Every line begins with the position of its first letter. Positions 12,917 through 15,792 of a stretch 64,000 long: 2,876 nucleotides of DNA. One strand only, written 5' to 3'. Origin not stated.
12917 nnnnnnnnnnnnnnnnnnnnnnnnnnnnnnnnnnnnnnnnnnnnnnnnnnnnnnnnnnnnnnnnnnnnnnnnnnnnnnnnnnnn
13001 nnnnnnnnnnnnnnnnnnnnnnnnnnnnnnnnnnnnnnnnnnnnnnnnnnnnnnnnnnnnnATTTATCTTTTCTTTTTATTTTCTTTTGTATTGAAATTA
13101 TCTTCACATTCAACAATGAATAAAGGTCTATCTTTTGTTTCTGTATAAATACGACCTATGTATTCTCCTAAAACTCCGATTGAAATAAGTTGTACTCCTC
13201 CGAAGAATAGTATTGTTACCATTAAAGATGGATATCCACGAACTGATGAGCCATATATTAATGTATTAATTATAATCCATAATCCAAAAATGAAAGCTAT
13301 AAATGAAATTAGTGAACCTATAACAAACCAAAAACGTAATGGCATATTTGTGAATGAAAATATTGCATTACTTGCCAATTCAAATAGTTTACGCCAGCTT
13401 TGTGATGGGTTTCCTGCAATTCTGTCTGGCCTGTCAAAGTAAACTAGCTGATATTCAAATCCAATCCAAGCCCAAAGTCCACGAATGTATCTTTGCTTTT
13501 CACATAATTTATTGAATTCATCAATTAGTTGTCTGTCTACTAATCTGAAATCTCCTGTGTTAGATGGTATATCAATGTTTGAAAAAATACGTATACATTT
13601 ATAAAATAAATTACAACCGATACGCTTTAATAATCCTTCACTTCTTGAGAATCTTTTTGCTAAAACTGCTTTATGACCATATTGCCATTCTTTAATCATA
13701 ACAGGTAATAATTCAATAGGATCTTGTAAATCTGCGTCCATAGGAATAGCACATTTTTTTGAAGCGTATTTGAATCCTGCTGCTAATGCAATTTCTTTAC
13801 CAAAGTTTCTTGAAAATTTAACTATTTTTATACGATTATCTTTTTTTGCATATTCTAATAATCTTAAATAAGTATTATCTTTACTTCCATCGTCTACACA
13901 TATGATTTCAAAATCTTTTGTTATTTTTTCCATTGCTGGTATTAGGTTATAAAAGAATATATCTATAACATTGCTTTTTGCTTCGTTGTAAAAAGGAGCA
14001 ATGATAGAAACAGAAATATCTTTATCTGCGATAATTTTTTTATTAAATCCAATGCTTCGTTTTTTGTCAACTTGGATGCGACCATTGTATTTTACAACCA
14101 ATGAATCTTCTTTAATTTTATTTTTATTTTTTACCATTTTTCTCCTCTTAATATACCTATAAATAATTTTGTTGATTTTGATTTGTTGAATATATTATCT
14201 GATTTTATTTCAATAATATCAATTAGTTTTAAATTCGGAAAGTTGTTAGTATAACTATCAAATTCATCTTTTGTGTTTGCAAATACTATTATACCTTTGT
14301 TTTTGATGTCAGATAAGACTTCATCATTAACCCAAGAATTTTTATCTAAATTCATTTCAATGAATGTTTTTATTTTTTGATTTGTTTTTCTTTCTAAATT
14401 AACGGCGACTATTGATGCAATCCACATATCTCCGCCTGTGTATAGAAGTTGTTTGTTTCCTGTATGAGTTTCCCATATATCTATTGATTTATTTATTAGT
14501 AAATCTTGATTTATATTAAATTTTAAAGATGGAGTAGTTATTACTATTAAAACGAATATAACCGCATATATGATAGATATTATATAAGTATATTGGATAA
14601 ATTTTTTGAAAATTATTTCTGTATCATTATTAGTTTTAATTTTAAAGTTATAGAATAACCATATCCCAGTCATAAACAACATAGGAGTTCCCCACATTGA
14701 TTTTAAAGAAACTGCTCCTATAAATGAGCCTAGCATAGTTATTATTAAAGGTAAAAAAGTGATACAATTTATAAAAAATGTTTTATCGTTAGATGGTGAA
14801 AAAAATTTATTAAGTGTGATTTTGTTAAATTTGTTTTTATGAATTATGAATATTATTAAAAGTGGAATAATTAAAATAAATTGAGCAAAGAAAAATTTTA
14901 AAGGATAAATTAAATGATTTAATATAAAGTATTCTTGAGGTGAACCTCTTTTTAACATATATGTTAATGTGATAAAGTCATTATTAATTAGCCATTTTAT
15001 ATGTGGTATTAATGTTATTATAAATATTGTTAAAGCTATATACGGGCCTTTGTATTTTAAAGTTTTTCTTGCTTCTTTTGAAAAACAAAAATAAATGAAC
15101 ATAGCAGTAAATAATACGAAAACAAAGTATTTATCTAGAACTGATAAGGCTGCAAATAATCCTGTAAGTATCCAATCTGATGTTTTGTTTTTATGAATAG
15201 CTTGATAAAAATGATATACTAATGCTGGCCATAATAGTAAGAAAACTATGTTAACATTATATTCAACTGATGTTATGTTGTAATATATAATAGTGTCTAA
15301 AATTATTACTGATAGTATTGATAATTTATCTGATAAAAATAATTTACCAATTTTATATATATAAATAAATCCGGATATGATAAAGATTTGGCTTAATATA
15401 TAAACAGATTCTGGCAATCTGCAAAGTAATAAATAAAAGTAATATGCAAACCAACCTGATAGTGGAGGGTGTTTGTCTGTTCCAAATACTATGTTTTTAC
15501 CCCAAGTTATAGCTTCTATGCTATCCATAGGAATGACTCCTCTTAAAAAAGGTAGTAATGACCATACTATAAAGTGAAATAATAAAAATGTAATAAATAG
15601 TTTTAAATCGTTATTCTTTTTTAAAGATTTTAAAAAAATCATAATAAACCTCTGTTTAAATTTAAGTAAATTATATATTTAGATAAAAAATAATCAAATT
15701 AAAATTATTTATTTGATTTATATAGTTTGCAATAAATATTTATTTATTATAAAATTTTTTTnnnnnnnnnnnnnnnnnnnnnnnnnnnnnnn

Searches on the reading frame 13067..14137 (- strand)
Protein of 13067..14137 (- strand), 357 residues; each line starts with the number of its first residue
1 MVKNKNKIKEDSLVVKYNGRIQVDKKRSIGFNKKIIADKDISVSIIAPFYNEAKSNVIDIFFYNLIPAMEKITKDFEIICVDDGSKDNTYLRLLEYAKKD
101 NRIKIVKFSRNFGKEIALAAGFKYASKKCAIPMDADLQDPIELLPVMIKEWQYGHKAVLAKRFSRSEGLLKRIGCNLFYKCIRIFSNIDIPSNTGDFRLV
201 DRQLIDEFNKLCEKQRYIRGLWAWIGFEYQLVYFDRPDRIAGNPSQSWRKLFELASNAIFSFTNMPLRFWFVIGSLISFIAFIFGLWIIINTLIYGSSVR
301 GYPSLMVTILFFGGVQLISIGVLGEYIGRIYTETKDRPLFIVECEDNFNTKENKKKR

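Call 70: search_protein_families(library=pfam, proteins=[window:13067-14137:-], max_evalue=0.00001)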
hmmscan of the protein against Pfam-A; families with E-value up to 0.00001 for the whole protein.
window:13067-14137:- (357 aa): 1 family
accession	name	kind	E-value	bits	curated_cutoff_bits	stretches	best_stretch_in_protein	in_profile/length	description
PF00535.33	Glycos_transf_2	-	6.2e-27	95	23.3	1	44-207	1-166/168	Glycosyl transferase family 2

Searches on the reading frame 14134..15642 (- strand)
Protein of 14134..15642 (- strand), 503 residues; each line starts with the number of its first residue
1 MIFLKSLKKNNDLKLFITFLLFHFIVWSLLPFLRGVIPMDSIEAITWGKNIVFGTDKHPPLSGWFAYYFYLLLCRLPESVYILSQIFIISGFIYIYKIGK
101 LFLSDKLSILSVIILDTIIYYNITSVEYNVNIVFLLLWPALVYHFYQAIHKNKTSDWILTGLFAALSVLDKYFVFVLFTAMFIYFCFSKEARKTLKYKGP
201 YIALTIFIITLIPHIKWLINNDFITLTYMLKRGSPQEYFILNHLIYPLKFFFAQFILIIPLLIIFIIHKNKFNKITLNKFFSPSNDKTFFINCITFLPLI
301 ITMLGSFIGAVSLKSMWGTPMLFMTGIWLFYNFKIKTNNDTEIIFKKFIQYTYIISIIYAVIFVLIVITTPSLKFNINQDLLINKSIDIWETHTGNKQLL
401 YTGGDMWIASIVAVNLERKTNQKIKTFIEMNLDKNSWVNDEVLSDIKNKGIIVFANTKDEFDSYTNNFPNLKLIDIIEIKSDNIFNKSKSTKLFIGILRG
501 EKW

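Call 70: search_protein_families(library=pfam, proteins=[window:14134-15642:-], max_evalue=0.00001)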
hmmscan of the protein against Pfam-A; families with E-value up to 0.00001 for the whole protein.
window:14134-15642:- (503 aa): 1 family
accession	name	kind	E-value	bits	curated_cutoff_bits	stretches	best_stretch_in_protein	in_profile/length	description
PF13231.12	PMT_2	-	7e-30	104.8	26.1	1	57-217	1-160/160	Dolichyl-phosphate-mannose-protein mannosyltransferase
